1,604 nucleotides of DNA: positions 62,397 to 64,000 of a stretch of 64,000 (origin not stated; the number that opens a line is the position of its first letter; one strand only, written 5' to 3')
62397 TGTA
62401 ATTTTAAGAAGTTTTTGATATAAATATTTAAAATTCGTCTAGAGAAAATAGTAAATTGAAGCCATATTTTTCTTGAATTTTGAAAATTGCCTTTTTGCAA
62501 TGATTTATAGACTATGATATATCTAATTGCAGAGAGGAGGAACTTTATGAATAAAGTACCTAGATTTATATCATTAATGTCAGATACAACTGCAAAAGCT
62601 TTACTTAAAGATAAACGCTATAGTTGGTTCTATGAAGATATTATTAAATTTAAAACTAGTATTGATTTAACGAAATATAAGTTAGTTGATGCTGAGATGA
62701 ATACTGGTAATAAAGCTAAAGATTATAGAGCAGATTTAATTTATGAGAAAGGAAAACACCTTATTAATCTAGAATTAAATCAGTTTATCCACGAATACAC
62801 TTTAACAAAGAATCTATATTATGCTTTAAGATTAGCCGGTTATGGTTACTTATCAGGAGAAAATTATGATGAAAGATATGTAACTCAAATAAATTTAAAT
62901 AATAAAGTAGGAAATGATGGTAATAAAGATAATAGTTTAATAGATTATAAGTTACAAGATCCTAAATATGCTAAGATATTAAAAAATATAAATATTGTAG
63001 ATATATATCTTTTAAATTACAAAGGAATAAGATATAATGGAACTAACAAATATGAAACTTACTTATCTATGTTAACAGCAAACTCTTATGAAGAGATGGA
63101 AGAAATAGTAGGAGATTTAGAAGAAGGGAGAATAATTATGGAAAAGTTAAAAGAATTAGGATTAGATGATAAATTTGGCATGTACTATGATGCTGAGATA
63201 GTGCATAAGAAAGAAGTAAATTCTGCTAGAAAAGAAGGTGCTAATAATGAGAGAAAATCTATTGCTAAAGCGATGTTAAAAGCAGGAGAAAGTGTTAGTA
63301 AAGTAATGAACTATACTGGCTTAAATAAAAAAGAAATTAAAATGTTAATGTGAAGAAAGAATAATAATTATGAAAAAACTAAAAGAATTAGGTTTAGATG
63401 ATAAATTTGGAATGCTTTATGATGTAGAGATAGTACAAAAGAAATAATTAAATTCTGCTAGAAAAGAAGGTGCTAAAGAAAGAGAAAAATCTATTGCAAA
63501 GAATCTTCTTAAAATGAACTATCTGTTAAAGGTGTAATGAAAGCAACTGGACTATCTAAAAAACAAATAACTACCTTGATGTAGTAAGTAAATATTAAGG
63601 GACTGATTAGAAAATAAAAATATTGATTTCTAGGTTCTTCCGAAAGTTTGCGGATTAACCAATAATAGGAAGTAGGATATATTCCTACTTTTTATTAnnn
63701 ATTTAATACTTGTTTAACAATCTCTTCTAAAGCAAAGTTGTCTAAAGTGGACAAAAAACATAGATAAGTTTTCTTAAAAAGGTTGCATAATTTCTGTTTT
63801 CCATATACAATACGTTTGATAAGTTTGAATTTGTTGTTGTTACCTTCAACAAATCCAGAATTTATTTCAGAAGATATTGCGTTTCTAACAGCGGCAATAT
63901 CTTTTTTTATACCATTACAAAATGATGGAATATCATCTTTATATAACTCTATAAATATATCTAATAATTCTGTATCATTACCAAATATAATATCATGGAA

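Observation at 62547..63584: Second Rpn locus repeats the same architecture, but its stand-alone C-terminal copy is dead while the internal start is optimal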

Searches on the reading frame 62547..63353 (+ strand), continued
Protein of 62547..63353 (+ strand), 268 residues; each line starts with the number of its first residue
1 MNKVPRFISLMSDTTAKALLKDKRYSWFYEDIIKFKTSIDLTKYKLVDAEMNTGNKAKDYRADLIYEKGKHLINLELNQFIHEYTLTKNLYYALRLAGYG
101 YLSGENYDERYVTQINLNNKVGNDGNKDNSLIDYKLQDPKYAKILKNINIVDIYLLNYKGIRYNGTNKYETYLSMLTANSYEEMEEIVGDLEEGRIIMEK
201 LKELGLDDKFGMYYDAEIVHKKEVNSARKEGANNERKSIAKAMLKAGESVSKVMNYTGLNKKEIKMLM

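Call 50: search_protein_families(library=ncbifam, proteins=[P0122, P0145, P0166, P0189, P0200, P0218, P0232, P0244, P0258, P0266], max_evalue=0.001)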
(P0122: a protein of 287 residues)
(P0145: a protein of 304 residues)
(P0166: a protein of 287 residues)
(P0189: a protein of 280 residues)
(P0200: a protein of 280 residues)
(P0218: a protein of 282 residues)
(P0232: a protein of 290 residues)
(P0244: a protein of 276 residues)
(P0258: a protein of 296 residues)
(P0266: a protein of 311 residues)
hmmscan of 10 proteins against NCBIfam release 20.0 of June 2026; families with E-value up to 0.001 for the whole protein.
P0122 (287 aa): 2 families
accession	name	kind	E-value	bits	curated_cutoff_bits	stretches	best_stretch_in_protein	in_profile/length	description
TIGR01784.1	T_den_put_tspse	subfamily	2.3e-19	70.3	52.1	1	15-283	3-273/273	Rpn family recombination-promoting nuclease/putative transposase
NF047948.1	male_kill_WMK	equivalog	3.3e-06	26.8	300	1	243-282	113-152/300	WO male-killing family protein Wmk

P0145 (304 aa): 5 families
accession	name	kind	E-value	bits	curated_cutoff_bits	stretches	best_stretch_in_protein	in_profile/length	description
TIGR01784.1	T_den_put_tspse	subfamily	1e-10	41.9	52.1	1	22-302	2-272/273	Rpn family recombination-promoting nuclease/putative transposase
NF009925.1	PRK13386.1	equivalog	1.9e-06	27.3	192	1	222-274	30-77/228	flagellar assembly protein FliH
NF004266.1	PRK05687.1-1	equivalog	2.6e-06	27.1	260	1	215-276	30-94/230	flagellar assembly protein FliH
NF004270.2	PRK05687.2-1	equivalog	1.7e-05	24.6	180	1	225-277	36-88/223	flagellar assembly protein FliH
NF004267.1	PRK05687.1-3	equivalog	3e-05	23.3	293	1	235-278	83-126/266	flagellar assembly protein FliH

P0166 (287 aa): 1 family
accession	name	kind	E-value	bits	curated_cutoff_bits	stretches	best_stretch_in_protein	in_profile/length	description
TIGR01784.1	T_den_put_tspse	subfamily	1.1e-08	35.2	52.1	1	13-283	3-273/273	Rpn family recombination-promoting nuclease/putative transposase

P0189 (280 aa): 1 family
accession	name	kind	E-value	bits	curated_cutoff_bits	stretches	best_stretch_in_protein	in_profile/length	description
TIGR01784.1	T_den_put_tspse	subfamily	6.5e-23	81.9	52.1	1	12-279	2-272/273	Rpn family recombination-promoting nuclease/putative transposase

P0200 (280 aa): 1 family
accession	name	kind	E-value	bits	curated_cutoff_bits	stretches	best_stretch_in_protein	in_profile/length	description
TIGR01784.1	T_den_put_tspse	subfamily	3.7e-14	53.2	52.1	1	10-278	2-273/273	Rpn family recombination-promoting nuclease/putative transposase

P0218 (282 aa): 2 families
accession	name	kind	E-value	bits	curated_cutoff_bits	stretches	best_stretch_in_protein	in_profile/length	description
TIGR01784.1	T_den_put_tspse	subfamily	6.4e-20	72.1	52.1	1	11-279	2-272/273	Rpn family recombination-promoting nuclease/putative transposase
NF047948.1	male_kill_WMK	equivalog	4.3e-05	23.1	300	1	213-278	85-151/300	WO male-killing family protein Wmk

P0232 (290 aa): 1 family
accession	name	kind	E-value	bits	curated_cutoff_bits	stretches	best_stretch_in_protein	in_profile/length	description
TIGR01784.1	T_den_put_tspse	subfamily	1.8e-19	70.7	52.1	1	12-285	2-273/273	Rpn family recombination-promoting nuclease/putative transposase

P0244 (276 aa): 1 family
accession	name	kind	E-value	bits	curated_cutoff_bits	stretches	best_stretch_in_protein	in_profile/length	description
TIGR01784.1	T_den_put_tspse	subfamily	3.1e-09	37.1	52.1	1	195-276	192-273/273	Rpn family recombination-promoting nuclease/putative transposase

P0258 (296 aa): 1 family
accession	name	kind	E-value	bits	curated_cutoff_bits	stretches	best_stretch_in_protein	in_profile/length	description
TIGR01784.1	T_den_put_tspse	subfamily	5.7e-06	26.3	52.1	1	11-291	3-272/273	Rpn family recombination-promoting nuclease/putative transposase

P0266 (311 aa): 5 families
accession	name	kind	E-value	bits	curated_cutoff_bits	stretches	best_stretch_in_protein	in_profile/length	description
TIGR01784.1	T_den_put_tspse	subfamily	7.4e-22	78.4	52.1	1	13-307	2-272/273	Rpn family recombination-promoting nuclease/putative transposase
NF004270.2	PRK05687.2-1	equivalog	1.3e-06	28.2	180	1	212-291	18-97/223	flagellar assembly protein FliH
NF009925.1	PRK13386.1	equivalog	2.1e-06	27.2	192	1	234-280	32-78/228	flagellar assembly protein FliH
NF004267.1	PRK05687.1-3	equivalog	8.1e-05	21.9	293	1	226-281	69-124/266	flagellar assembly protein FliH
NF004266.1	PRK05687.1-1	equivalog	0.00013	21.5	260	1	213-282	27-91/230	flagellar assembly protein FliH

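Call 51: search_protein_families(library=pfam, proteins=[P0122, P0145, P0166, P0189, P0200, P0218, P0232, P0244, P0258, P0266], max_evalue=0.001)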
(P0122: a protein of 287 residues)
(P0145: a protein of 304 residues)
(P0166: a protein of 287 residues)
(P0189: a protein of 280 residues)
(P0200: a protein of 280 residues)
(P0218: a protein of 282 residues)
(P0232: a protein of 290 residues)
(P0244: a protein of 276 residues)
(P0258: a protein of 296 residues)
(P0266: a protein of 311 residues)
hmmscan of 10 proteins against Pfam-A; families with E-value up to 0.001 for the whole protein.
P0122 (287 aa): 0 families

P0145 (304 aa): 1 family
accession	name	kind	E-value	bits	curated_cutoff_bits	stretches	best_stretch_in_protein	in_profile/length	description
PF09811.14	Yae1_N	-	4.2e-05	23.6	27.5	1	235-259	9-33/39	Essential protein Yae1, N terminal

P0166 (287 aa): 0 families

P0189 (280 aa): 1 family
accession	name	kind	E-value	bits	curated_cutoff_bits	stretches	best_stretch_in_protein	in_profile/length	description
PF12784.13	PDDEXK_2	-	1.1e-15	58.5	27.4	1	12-222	3-215/229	PD-(D/E)XK nuclease family transposase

P0200 (280 aa): 1 family
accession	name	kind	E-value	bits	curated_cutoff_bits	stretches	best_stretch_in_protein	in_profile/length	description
PF12784.13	PDDEXK_2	-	4.8e-11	43.3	27.4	1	9-211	2-203/229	PD-(D/E)XK nuclease family transposase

P0218 (282 aa): 1 family
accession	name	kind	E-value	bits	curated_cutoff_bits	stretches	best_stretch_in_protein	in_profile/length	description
PF12784.13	PDDEXK_2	-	2.7e-12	47.4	27.4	1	11-226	3-219/229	PD-(D/E)XK nuclease family transposase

P0232 (290 aa): 1 family
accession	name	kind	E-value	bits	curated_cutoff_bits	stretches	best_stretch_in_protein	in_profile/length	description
PF12784.13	PDDEXK_2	-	2.8e-17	63.7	27.4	1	12-223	3-215/229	PD-(D/E)XK nuclease family transposase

P0244 (276 aa): 0 families

P0258 (296 aa): 1 family
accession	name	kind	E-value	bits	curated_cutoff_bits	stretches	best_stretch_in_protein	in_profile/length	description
PF12784.13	PDDEXK_2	-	1.4e-07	31.9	27.4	1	10-228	3-217/229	PD-(D/E)XK nuclease family transposase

P0266 (311 aa): 1 family
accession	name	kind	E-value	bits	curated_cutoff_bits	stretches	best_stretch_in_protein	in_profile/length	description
PF12784.13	PDDEXK_2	-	5.8e-11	43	27.4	1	14-229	4-218/229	PD-(D/E)XK nuclease family transposase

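Call 54: search_protein_families(library=padloc, proteins=[window:62547-63353:+, P0189], max_evalue=0.01)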
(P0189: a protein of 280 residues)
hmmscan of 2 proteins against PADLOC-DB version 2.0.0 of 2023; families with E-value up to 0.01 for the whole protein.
window:62547-63353:+ (268 aa): 0 families

P0189 (280 aa): 0 families

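Call 55: find_encoding_contigs(protein=window:62547-63353:+, flank=1500, max_places=10)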
Protein window:62547-63353:+ (268 aa): 20 contigs read that carry it; 10 places shown.
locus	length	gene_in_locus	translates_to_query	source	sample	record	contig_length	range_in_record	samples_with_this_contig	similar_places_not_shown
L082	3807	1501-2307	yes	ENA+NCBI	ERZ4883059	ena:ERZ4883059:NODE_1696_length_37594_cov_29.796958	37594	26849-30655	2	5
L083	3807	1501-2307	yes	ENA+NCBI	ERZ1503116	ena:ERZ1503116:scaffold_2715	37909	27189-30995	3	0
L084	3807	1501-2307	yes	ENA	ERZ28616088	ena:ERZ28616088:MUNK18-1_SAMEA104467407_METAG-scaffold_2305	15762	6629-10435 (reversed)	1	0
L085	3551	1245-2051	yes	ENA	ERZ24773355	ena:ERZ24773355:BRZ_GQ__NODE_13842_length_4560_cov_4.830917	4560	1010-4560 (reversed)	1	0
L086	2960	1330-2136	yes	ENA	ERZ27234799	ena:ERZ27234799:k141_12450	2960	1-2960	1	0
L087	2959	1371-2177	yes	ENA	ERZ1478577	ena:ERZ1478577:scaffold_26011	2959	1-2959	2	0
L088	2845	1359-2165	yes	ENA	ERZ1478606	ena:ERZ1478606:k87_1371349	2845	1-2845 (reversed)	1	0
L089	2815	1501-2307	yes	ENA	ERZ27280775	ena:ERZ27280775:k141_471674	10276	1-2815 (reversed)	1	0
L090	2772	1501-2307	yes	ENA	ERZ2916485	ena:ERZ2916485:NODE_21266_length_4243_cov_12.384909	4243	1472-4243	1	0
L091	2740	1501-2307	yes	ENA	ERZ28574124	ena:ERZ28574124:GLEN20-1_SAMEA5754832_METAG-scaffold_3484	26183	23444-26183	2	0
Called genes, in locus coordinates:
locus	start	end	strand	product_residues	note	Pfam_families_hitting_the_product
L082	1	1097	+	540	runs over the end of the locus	PF01368:DHH, PF00571:CBS (weak), PF07085:DRTGG, PF02833:DHHA2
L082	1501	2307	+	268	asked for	-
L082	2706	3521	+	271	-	PF02673:BacA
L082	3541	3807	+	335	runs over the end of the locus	PF17761:DUF1016_N, PF06250:YhcG_C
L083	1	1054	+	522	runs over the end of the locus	PF01368:DHH, PF00571:CBS (weak), PF07085:DRTGG, PF02833:DHHA2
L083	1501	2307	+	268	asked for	-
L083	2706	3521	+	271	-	PF02673:BacA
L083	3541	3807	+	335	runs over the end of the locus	PF17761:DUF1016_N, PF06250:YhcG_C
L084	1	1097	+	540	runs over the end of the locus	PF01368:DHH, PF00571:CBS (weak), PF07085:DRTGG, PF02833:DHHA2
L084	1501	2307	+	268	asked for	-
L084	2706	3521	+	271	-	PF02673:BacA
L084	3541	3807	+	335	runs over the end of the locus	PF17761:DUF1016_N, PF06250:YhcG_C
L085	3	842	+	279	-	?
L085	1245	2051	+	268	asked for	-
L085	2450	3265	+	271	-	PF02673:BacA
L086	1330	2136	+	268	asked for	-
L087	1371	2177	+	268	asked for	-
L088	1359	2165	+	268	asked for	-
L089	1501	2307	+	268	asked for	-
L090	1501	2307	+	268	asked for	-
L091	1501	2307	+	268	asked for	-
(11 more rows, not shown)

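Call 56: find_encoding_contigs(protein=P0001, flank=1500, max_places=6)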
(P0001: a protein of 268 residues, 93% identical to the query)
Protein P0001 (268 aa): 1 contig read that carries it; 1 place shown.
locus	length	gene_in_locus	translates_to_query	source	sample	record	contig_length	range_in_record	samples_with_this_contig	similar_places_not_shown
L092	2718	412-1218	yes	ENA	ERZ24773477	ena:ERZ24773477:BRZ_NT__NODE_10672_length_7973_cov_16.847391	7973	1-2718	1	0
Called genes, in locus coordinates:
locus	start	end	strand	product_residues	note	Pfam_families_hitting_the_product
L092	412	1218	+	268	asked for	-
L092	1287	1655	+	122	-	PF00005:ABC_tran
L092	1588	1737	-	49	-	-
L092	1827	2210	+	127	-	-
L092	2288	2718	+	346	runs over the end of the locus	-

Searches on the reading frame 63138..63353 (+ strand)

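Call 7: search_protein_families(library=pfam, proteins=[window:63138-63353:+], max_evalue=1)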
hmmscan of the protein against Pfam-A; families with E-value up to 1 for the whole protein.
window:63138-63353:+ (71 aa): 3 families
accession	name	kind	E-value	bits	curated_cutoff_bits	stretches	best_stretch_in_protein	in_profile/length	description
PF10975.14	DUF2802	-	0.013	16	33.5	1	40-71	33-64/68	Protein of unknown function (DUF2802)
PF18838.6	LPD23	-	0.033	14.4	27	1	33-61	9-37/58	Large polyvalent protein associated domain 23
PF22567.2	UBA_9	-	0.14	12.5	27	1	41-59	21-39/43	UBA-like domain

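Call 8: search_protein_families(library=ncbifam, proteins=[window:63138-63353:+], max_evalue=1)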
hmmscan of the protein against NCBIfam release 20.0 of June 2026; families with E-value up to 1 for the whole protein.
window:63138-63353:+ (71 aa): 3 families
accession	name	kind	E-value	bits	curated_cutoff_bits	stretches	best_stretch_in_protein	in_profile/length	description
TIGR01784.1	T_den_put_tspse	subfamily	0.0002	21.3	52.1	1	2-68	197-271/273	Rpn family recombination-promoting nuclease/putative transposase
NF007361.0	PRK09857.1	equivalog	0.00041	19.9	583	1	29-67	249-287/292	recombination-promoting nuclease RpnA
TIGR00395.1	leuS_arch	equivalog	0.082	10.8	648.5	1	11-68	347-405/938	leucine--tRNA ligase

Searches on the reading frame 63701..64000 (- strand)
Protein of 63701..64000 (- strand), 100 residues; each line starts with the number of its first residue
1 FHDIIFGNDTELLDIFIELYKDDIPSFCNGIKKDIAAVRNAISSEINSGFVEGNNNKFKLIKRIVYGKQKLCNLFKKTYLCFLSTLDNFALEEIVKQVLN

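Call 53: search_protein_families(library=pfam, proteins=[window:63701-64000:-], max_evalue=0.001)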
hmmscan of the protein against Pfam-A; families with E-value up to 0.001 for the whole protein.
window:63701-64000:- (100 aa): 1 family
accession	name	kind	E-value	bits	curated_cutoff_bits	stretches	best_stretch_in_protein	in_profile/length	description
PF01610.23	DDE_Tnp_ISL3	-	4.6e-07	30.3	23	1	24-74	186-236/240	Transposase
